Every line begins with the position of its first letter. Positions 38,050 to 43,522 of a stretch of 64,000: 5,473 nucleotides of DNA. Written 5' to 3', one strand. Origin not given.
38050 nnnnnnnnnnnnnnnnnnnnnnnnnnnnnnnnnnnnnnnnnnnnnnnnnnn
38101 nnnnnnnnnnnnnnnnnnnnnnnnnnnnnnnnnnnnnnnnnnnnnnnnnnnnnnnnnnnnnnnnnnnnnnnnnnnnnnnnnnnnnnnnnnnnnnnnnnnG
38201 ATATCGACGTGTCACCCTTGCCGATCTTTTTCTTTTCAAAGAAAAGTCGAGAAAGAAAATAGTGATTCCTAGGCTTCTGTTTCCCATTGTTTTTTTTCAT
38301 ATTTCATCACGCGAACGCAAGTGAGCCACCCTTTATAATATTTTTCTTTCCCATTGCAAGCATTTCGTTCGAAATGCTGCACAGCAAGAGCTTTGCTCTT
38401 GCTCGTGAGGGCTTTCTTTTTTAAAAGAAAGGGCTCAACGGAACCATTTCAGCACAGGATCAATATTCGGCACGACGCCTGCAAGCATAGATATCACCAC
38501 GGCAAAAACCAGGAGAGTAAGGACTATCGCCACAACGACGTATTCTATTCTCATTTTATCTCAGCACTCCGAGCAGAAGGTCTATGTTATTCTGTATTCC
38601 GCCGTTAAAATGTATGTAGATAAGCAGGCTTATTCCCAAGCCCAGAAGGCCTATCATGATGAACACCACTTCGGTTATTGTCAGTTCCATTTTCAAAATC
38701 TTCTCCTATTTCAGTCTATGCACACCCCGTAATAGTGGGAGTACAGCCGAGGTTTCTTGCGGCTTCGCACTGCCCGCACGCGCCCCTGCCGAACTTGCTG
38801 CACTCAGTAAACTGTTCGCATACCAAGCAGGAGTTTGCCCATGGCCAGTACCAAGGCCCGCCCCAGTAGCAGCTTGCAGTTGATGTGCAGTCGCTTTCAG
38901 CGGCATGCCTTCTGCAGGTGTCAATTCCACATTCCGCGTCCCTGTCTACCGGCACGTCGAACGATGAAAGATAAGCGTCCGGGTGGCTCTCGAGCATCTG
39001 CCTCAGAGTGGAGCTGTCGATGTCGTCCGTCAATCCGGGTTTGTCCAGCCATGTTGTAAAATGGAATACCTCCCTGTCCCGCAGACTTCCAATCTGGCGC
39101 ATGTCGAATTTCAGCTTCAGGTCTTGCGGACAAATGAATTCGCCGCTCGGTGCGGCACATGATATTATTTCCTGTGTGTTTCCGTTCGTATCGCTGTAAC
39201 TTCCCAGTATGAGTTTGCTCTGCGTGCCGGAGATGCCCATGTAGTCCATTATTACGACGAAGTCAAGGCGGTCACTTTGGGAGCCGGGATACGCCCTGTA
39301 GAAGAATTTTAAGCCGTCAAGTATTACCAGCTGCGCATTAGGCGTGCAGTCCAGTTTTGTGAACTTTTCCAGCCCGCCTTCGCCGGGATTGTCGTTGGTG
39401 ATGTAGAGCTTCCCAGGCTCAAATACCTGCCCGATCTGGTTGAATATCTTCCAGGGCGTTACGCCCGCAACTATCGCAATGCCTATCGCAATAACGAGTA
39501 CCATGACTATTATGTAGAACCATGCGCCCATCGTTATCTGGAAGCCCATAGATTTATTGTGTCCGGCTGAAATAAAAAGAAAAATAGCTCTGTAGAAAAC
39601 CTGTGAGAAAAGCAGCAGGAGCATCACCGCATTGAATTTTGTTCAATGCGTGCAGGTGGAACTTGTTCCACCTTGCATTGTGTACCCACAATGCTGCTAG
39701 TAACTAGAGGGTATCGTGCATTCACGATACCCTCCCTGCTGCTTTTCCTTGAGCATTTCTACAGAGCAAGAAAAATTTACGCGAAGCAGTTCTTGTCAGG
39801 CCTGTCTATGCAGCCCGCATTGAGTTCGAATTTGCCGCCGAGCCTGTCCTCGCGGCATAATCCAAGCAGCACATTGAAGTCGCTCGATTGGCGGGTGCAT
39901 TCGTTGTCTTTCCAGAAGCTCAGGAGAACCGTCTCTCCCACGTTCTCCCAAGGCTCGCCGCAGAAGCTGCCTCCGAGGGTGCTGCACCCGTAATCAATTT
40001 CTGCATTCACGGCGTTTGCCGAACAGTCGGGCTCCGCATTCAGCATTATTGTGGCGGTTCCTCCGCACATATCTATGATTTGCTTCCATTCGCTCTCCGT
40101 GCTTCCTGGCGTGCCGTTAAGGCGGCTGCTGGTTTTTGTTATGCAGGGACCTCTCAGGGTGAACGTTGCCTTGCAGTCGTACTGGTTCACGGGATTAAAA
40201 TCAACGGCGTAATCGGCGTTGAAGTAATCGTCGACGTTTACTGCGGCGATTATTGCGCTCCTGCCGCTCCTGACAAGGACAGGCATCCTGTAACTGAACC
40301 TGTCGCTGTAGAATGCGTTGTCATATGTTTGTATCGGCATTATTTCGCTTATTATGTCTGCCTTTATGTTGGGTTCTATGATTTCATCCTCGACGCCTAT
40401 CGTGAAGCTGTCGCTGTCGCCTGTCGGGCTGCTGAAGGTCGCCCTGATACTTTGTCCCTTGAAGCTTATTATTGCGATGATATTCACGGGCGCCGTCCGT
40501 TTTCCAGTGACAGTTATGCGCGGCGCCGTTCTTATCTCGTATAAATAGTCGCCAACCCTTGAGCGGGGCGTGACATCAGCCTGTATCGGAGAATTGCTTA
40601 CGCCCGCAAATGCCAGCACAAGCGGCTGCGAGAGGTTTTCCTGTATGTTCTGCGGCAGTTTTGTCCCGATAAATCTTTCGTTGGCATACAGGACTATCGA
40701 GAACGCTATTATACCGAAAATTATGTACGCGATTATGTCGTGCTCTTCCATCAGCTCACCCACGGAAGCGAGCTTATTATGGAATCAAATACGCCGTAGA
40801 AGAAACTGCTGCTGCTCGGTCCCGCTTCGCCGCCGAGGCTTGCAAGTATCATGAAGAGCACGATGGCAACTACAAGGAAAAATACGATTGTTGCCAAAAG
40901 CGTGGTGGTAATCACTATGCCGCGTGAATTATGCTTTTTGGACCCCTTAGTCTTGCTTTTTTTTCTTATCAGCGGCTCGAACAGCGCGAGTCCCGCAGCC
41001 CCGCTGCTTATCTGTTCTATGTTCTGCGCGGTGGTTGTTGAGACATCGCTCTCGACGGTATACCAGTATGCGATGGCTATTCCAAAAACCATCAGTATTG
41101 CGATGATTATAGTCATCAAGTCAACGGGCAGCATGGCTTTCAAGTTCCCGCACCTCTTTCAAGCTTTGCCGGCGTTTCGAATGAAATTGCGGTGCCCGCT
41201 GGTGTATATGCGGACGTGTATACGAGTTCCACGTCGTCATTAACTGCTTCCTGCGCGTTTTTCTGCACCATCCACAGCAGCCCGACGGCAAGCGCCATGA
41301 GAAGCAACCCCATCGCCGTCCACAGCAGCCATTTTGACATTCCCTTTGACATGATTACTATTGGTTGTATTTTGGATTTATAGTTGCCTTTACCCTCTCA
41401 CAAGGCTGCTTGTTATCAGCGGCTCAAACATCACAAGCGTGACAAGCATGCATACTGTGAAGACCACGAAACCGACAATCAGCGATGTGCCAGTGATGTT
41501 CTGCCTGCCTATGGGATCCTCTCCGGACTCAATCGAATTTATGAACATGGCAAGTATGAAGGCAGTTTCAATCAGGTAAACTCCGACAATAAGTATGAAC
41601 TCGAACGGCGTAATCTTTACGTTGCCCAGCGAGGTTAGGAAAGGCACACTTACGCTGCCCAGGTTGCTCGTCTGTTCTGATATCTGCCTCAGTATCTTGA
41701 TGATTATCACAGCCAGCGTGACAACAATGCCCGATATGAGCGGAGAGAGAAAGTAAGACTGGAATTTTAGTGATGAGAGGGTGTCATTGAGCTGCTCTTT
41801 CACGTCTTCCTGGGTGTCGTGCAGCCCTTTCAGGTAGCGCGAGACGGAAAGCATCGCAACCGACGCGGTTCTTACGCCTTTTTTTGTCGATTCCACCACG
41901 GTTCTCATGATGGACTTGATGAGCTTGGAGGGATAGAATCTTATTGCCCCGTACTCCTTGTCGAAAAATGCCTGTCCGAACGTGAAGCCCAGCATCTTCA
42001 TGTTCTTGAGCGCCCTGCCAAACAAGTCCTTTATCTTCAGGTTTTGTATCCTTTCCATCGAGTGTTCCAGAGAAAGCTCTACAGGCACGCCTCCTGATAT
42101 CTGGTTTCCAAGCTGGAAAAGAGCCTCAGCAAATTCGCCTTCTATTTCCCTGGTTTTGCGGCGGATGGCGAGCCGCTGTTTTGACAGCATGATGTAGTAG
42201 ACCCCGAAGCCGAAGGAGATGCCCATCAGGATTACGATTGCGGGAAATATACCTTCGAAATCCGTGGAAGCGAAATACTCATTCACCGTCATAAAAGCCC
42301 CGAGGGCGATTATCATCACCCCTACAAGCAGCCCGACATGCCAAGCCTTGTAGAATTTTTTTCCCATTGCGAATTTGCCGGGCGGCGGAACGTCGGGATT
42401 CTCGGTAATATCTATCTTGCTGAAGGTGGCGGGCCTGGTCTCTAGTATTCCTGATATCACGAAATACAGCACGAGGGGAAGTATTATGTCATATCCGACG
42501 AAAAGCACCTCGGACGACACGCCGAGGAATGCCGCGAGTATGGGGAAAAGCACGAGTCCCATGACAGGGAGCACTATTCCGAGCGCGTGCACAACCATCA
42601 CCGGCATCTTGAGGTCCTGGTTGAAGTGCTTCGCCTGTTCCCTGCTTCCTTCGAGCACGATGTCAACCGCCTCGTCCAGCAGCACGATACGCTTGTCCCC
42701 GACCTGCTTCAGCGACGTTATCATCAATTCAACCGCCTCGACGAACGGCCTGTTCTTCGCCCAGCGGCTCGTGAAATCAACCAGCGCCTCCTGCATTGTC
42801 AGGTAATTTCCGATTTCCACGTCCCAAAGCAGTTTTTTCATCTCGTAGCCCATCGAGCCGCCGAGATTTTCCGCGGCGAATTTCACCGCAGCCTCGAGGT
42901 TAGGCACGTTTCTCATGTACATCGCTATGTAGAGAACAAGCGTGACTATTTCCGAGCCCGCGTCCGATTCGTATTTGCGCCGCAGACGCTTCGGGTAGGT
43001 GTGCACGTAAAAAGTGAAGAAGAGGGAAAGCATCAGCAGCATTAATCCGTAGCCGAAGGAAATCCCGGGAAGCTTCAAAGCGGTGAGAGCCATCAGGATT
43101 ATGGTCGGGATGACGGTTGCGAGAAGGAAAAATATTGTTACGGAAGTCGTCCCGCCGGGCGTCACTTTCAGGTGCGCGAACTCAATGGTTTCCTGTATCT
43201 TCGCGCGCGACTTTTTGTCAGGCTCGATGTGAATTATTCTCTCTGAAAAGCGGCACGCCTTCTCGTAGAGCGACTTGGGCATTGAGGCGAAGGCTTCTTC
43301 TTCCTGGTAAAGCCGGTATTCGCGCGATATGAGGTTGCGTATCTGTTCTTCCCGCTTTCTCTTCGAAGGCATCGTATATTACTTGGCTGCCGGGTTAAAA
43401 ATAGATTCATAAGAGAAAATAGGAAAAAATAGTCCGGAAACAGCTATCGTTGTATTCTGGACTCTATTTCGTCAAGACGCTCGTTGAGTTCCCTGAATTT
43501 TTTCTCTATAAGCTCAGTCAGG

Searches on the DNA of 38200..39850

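Call 60: search_rna_families(source=window, start=38200, end=39850, threshold=evalue, max_evalue=5)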
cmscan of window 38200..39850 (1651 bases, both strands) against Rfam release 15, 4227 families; matches with E-value up to 5: 1.
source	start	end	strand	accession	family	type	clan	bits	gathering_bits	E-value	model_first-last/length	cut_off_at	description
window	38518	38576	-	RF02063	STnc350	Gene; sRNA;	-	19.5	60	1.4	1-68/68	no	Salmonella enterica sRNA STnc350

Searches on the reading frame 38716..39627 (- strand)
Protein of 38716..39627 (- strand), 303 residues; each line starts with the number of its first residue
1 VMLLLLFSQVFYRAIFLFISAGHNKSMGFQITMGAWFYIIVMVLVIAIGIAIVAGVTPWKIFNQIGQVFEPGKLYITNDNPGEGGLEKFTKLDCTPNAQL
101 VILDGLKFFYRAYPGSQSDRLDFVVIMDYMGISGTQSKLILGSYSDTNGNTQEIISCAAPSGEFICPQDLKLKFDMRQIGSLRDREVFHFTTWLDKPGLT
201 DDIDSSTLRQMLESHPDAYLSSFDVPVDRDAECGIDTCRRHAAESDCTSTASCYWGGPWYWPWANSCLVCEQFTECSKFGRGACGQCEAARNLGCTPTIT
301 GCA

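Call 11: search_protein_families(library=pfam, proteins=[window:38716-39627:-])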
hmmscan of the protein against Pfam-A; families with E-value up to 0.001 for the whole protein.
window:38716-39627:- (303 aa): 0 families

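Call 91: find_encoding_contigs(protein=window:38716-39549:-, flank=2500, max_places=10)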
Protein window:38716-39549:- (277 aa): 1 contig read that carries it; 1 place shown.
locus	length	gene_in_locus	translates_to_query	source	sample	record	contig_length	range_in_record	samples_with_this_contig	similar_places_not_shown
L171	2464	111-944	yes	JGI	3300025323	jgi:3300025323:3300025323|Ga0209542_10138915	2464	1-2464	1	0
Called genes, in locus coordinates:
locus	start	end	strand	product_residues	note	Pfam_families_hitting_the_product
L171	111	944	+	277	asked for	-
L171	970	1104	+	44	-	-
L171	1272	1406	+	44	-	-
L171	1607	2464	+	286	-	?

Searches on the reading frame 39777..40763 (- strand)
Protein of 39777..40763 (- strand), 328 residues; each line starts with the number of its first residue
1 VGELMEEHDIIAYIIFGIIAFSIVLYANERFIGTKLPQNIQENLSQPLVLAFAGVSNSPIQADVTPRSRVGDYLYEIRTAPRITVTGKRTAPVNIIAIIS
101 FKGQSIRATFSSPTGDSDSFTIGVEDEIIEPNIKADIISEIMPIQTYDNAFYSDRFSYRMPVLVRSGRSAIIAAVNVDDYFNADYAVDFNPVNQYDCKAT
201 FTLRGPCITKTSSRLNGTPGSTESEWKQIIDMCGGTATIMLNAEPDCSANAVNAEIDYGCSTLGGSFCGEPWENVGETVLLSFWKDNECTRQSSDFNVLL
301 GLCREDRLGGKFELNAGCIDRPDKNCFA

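Call 11: search_protein_families(library=pfam, proteins=[window:39777-40763:-])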
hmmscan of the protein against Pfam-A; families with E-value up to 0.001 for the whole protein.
window:39777-40763:- (328 aa): 0 families

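Call 51: find_encoding_contigs(protein=window:39777-40763:-, flank=2500, max_places=10)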
Protein window:39777-40763:- (328 aa): no gene with exactly this product is on record in the collection.

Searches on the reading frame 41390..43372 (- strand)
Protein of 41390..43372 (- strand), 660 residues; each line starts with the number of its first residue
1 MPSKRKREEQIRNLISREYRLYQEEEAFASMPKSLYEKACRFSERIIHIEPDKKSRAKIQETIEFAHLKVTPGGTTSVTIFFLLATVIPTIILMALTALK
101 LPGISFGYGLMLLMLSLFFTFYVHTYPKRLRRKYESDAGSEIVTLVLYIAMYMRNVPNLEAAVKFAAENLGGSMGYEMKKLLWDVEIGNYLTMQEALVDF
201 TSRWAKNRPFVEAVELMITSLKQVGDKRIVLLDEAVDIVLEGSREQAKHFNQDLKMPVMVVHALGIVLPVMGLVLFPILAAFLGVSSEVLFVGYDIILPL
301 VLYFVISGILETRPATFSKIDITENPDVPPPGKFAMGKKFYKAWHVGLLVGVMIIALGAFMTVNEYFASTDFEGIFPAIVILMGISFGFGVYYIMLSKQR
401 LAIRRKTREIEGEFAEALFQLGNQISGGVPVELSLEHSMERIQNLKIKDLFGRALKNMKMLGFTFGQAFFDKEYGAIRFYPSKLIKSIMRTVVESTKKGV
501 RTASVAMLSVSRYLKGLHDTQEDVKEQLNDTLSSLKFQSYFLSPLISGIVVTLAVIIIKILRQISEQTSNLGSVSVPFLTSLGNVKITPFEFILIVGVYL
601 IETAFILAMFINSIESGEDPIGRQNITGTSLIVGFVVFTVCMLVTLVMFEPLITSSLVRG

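Call 11: search_protein_families(library=pfam, proteins=[window:41390-43372:-])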
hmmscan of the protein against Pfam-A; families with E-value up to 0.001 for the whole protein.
window:41390-43372:- (660 aa): 1 family
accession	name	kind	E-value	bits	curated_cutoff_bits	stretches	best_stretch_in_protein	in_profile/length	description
PF00482.28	T2SSF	-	0.00022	21.6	25.2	1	148-277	4-125/125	Type II secretion system (T2SS), protein F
